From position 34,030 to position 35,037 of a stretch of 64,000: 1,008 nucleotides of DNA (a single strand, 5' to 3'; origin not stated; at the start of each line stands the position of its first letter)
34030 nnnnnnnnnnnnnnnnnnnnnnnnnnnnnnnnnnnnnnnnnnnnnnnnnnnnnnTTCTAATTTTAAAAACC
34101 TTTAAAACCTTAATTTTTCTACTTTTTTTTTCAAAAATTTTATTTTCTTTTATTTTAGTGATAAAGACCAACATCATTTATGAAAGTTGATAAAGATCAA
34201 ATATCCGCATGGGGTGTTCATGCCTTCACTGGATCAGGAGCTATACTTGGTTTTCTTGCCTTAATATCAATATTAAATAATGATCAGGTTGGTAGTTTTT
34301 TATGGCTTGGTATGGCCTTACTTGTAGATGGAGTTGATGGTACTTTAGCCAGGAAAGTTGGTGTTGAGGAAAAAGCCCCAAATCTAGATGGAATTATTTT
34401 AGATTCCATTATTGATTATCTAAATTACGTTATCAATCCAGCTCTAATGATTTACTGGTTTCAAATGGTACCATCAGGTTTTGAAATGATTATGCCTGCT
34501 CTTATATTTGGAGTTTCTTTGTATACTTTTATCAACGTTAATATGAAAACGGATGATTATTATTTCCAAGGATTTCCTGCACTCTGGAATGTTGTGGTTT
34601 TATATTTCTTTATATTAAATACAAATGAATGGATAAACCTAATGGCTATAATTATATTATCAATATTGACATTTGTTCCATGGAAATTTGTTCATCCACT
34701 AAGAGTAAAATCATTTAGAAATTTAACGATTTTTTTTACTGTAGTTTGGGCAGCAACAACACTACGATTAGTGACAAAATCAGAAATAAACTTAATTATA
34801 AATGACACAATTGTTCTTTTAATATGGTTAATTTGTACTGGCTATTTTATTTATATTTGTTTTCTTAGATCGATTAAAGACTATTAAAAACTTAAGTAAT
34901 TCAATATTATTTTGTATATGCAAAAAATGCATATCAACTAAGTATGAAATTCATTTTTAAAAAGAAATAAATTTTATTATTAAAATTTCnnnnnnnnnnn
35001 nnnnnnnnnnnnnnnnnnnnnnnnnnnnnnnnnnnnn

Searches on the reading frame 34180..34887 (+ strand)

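Call 85: search_protein_families(library=pfam, proteins=[window:34180-34887:+], max_evalue=0.00001)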
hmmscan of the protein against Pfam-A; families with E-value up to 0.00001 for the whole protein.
window:34180-34887:+ (235 aa): 1 family
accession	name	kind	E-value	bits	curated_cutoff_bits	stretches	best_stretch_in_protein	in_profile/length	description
PF01066.26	CDP-OH_P_transf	-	3.4e-06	28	22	1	22-160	13-149/152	CDP-alcohol phosphatidyltransferase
